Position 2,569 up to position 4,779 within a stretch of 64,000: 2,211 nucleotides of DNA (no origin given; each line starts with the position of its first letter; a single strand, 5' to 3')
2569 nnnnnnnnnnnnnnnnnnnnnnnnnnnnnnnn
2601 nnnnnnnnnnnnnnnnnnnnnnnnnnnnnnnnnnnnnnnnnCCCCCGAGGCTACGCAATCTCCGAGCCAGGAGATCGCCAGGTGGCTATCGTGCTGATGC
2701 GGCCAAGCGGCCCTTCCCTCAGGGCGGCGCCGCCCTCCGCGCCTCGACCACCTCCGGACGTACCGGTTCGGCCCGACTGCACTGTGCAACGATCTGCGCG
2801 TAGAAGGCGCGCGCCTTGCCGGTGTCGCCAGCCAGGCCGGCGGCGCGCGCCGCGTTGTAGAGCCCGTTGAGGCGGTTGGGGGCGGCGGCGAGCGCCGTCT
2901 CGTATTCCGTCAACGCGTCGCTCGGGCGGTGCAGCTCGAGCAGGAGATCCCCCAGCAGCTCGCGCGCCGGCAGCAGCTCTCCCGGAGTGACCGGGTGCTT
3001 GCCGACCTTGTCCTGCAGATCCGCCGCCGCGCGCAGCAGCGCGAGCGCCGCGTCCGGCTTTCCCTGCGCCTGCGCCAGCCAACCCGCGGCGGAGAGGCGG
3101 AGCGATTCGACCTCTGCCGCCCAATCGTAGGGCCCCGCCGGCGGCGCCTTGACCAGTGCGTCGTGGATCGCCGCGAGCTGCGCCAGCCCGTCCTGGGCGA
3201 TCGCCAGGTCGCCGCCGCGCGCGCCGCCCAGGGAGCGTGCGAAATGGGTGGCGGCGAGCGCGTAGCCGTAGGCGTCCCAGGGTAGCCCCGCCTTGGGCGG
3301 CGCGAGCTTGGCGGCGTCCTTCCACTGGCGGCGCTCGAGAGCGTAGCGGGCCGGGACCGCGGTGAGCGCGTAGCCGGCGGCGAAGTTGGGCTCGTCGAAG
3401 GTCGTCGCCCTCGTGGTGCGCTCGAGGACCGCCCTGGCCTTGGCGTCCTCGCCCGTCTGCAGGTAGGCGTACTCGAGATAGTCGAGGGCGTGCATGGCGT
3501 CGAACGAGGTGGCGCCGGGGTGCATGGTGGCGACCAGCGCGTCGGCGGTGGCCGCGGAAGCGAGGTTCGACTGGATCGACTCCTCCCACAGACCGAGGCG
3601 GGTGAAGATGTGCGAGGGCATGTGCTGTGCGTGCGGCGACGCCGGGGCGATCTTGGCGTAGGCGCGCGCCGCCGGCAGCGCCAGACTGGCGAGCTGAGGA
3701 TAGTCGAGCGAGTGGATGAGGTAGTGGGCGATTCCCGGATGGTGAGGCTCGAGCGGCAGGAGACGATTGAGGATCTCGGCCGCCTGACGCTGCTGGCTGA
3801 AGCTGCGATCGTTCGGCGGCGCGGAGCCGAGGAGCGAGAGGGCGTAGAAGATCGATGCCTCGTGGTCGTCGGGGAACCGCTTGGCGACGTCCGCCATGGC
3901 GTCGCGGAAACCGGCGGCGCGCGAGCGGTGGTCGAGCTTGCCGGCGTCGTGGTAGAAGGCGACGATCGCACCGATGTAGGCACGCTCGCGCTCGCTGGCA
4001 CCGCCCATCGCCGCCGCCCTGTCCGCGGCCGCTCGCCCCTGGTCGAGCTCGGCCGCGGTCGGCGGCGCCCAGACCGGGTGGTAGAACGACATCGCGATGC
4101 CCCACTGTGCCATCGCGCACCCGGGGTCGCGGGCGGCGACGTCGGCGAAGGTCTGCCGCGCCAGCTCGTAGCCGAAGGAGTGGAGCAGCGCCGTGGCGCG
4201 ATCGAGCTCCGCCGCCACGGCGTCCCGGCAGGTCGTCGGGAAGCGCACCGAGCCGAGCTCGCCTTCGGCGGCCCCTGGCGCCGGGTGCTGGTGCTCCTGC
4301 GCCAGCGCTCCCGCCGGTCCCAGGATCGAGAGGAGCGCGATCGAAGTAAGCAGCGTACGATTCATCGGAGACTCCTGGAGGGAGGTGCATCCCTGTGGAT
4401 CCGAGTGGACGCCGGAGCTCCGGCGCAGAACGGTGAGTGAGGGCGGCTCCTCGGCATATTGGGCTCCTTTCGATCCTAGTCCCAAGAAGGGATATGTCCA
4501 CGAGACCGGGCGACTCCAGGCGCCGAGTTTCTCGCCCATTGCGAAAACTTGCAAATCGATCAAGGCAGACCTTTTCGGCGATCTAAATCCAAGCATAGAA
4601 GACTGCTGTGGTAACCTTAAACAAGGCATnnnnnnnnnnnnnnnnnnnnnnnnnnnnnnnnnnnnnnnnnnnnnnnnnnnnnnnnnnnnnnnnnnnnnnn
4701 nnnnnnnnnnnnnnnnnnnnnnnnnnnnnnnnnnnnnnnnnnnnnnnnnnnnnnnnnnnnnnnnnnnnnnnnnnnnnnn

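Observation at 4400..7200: Lower-GC islet with orphan genes flanked by ~200 bp direct repeats that duplicate the 5' end of a small membrane-protein gene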

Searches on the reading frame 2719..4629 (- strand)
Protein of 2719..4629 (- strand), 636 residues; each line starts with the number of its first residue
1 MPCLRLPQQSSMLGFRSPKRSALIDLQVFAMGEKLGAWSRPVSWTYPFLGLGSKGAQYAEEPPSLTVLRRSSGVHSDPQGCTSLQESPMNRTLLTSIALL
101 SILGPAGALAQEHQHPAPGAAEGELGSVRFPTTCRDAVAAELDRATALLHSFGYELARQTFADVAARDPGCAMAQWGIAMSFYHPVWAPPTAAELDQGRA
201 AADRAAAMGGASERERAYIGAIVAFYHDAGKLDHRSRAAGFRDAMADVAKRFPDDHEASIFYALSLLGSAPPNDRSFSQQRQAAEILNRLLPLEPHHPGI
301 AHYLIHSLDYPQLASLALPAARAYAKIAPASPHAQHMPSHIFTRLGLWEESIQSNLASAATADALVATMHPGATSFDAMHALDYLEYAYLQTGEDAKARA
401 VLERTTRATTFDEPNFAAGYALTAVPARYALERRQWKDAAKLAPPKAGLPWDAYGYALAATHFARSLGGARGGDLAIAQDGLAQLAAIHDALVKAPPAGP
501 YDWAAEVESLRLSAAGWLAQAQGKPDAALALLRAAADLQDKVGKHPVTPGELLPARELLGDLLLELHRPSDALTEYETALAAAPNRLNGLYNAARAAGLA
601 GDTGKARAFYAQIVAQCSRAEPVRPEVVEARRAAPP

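Call 7: search_protein_families(library=pfam, max_evalue=1, proteins=[window:2719-4629:-])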
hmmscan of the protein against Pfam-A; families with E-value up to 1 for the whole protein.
window:2719-4629:- (636 aa): 10 families
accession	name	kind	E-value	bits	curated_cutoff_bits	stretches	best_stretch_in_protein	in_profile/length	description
PF14559.12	TPR_19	-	7e-05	23.5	25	2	563-615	1-53/68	Tetratricopeptide repeat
PF13424.12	TPR_12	-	0.00014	22.4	30.1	2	519-584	13-76/77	Tetratricopeptide repeat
PF13432.12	TPR_16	-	0.00027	21.8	32.7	3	559-618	3-62/65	Tetratricopeptide repeat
PF07719.23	TPR_2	-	0.012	16.1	27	1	558-585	6-33/34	Tetratricopeptide repeat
PF13181.12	TPR_8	-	0.019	15.5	25.7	0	557-585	5-33/34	Tetratricopeptide repeat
PF13431.12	TPR_17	-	0.065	14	24.4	1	576-608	2-34/34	Tetratricopeptide repeat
PF13407.12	Peripla_BP_4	-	0.09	12.8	35.1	1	196-252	105-150/258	Periplasmic binding protein domain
PF13428.12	TPR_14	-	0.12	13.6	23.5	1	555-595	3-43/44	Tetratricopeptide repeat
PF13176.12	TPR_7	-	0.33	11.6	27.9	0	512-538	2-30/36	Tetratricopeptide repeat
PF13174.12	TPR_6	-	0.75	11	26.3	0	590-616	3-29/33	Tetratricopeptide repeat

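Call 11: find_related_loci(query=window:2719-4365:-, collection=genome_contigs, flank=10000)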
Query window:2719-4365:- (548 aa) in genome_contigs; peptide patterns used: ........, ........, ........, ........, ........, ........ (x = any residue, [..] = any of these).
599 stretches matched a pattern (row limit reached: there are more); 591 encode a relative of the query (tblastn E <= 1e-3); the best 80 are kept; 80 distinct loci.
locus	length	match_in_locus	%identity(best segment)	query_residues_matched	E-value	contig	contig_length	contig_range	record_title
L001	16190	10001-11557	56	15-536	1e-178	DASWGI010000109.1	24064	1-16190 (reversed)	MAG TPA_asm: Myxococcales bacterium isolate SMAG_U2812 k141_2959200, whole genome shotgun sequence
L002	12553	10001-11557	55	15-536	5e-173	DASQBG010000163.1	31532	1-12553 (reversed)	MAG TPA_asm: Myxococcales bacterium isolate SMAG_U11665 k141_2630204, whole genome shotgun sequence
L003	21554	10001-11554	58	19-540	6e-173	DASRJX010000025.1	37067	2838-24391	MAG TPA_asm: Candidatus Cryosericum sp. isolate SMAG_U10147 k141_3693828, whole genome shotgun sequence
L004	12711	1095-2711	49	4-543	3e-168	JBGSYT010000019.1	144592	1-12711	MAG: Pyrinomonadaceae bacterium isolate JTS-RE97 k141_9417601, whole genome shotgun sequence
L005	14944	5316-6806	62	2-498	8e-166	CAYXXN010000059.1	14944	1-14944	MAG TPA_asm: uncultured Thermoanaerobaculia bacterium isolate binchicken_co292_30 genome assembly, contig: NODE_468_leng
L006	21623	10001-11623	53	5-543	1e-161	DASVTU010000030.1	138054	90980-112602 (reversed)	MAG TPA_asm: Pyrinomonadaceae bacterium isolate SMAG_U3299 k141_239836, whole genome shotgun sequence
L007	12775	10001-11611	51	6-543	2e-160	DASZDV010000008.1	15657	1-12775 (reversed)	MAG TPA_asm: Pyrinomonadaceae bacterium isolate SMAG_U6477 k141_773409, whole genome shotgun sequence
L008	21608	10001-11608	50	1-543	5e-160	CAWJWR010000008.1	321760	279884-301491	MAG: uncultured Alphaproteobacteria bacterium isolate MFD01275.bin.2.41 genome assembly, contig: contig_31200, whole gen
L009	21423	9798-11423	51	1-543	7e-160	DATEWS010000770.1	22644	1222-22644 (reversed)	MAG TPA_asm: Pyrinomonadaceae bacterium isolate SMAG_U8399 k141_16748, whole genome shotgun sequence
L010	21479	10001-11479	54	5-502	2e-159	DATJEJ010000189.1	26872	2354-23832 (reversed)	MAG TPA_asm: Candidatus Omnitrophota bacterium isolate SMAG_U15430 k141_6006150, whole genome shotgun sequence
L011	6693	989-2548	52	22-543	2e-159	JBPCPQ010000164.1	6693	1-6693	MAG: Pyrinomonadaceae bacterium isolate TH_ant_mag_186 S1Ck127_8280248_flag_0_multi_9.3255_len_6693, whole genome shotgu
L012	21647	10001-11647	51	1-543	9e-159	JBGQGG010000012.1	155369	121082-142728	MAG: Pyrinomonadaceae bacterium isolate OBJ2_061818_090_33 k141_58723_length_155369_cov_31.1989, whole genome shotgun se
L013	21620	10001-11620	50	2-545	1e-158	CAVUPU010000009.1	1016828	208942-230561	MAG: uncultured Acidobacteriota bacterium isolate MFD06229.bin.2.137 genome assembly, contig: contig_9910, whole genome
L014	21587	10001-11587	52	21-543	1e-158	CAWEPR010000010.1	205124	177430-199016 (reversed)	MAG: uncultured Acidobacteriota bacterium isolate MFD01916.bin.2.121 genome assembly, contig: contig_34831, whole genome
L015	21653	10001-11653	50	1-543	1e-157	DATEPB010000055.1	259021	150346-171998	MAG TPA_asm: Pyrinomonadaceae bacterium isolate SMAG_U9010 k141_2383906, whole genome shotgun sequence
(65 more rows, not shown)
